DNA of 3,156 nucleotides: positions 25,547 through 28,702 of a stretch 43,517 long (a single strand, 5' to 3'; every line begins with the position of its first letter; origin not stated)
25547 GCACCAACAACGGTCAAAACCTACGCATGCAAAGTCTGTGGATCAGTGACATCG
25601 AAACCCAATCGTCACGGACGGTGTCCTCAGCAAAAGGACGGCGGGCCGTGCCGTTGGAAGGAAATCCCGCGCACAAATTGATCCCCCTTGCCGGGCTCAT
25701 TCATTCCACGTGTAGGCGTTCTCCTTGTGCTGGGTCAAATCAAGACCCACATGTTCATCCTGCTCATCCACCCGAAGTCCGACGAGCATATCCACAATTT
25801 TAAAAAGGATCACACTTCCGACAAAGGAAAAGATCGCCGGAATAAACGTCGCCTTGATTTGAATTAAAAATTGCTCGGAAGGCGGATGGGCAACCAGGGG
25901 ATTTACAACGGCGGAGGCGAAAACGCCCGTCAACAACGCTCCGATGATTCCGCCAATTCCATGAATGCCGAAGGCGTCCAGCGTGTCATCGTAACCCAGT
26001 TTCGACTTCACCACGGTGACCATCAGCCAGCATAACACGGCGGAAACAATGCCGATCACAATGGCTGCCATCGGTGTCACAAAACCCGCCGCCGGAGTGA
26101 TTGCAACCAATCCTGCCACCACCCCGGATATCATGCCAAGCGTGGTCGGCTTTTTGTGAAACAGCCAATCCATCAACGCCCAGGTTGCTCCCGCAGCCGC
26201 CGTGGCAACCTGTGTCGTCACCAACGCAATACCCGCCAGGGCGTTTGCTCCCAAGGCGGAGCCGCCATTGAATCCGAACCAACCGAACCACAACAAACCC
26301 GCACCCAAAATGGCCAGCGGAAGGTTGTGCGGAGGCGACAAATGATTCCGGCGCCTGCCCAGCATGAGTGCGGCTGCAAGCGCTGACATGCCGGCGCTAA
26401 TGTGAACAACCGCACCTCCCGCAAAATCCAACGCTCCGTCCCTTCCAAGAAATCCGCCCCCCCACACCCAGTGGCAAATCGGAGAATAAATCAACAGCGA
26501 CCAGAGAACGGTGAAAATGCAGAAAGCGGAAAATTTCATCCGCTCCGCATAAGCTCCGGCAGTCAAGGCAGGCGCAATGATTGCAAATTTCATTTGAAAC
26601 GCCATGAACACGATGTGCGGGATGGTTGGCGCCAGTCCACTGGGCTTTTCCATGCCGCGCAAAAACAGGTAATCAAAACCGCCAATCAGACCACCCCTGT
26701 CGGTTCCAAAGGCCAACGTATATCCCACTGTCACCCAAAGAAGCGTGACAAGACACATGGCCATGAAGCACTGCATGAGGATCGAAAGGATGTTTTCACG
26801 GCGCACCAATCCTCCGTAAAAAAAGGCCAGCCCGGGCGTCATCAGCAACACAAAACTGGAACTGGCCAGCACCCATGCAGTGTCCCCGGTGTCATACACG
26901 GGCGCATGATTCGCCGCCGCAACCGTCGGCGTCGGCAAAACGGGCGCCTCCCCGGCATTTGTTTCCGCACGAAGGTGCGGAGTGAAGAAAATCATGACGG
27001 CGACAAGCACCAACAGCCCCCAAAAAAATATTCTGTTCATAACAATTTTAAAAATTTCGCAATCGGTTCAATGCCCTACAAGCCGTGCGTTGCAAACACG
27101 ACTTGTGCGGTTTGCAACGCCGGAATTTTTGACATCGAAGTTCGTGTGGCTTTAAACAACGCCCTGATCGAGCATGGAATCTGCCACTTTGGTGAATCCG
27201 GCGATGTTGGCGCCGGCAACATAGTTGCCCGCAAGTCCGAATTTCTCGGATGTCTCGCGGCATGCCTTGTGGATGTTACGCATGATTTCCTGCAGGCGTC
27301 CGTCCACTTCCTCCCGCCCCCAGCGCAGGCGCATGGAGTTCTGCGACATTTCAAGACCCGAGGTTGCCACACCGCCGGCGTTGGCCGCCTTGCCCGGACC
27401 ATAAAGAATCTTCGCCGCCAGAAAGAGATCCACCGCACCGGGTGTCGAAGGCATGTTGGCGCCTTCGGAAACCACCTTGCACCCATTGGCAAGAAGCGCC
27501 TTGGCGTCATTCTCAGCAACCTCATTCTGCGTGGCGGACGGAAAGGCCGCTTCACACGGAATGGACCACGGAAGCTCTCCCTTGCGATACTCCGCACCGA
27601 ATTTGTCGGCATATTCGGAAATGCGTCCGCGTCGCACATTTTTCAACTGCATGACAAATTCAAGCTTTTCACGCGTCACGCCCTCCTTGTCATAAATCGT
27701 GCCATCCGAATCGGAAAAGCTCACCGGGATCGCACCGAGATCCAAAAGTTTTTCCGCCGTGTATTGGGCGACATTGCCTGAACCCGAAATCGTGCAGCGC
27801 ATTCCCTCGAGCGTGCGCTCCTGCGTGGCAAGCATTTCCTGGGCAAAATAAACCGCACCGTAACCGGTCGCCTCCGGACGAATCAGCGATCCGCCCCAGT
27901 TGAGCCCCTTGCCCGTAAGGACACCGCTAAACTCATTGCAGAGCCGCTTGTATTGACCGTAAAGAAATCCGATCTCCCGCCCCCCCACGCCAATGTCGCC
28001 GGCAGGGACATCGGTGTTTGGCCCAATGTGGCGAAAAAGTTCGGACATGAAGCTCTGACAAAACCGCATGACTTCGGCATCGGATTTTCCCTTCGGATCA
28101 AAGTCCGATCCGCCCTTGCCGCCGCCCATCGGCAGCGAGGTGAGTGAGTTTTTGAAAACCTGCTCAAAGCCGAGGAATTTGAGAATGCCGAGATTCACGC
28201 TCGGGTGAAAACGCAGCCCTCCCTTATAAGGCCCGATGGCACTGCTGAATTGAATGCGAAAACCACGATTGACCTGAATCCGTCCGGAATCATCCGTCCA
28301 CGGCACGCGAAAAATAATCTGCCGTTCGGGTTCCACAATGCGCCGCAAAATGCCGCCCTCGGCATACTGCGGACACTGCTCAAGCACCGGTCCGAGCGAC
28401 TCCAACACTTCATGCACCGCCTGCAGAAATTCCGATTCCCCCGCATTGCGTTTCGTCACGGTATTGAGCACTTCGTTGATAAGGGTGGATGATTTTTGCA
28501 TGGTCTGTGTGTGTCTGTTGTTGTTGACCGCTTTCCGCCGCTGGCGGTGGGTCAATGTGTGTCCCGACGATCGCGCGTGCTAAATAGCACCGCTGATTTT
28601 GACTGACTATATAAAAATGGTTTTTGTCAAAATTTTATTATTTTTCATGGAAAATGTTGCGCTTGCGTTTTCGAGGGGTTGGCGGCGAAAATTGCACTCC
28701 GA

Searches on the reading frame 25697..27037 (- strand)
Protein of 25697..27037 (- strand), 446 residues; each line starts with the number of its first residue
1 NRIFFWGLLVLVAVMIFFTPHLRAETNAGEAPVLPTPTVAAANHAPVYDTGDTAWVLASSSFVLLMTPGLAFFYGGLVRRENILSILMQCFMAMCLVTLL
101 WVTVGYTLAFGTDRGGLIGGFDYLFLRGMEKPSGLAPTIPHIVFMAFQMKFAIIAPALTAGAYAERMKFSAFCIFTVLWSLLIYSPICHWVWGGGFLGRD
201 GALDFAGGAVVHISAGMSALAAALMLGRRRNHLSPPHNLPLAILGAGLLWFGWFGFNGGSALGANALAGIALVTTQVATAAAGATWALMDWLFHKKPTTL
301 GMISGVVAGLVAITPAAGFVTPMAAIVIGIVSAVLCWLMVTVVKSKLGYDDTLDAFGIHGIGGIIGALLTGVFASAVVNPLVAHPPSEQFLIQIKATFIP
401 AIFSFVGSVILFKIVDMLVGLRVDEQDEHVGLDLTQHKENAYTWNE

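Call 25: search_protein_families(library=pfam, proteins=[window:25697-27037:-], max_evalue=0.0001)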
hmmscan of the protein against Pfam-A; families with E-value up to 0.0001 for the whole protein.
window:25697-27037:- (446 aa): 1 family
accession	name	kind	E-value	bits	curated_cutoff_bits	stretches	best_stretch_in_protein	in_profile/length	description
PF00909.26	Ammonium_transp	-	1.3e-121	406.6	23.2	1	54-442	1-399/399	Ammonium Transporter Family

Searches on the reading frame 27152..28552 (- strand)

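Call 25: search_protein_families(library=pfam, proteins=[window:27152-28552:-], max_evalue=0.0001)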
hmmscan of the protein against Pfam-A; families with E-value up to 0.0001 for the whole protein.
window:27152-28552:- (466 aa): 2 families
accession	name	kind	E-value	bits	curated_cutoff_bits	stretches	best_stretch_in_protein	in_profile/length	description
PF00208.27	ELFV_dehydrog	-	2.4e-86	289.8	23.4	1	220-464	1-241/241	Glutamate/Leucine/Phenylalanine/Valine dehydrogenase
PF02812.23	ELFV_dehydrog_N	-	3.1e-51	172.9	25.3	1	75-202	1-128/129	Glu/Leu/Phe/Val dehydrogenase, dimerisation domain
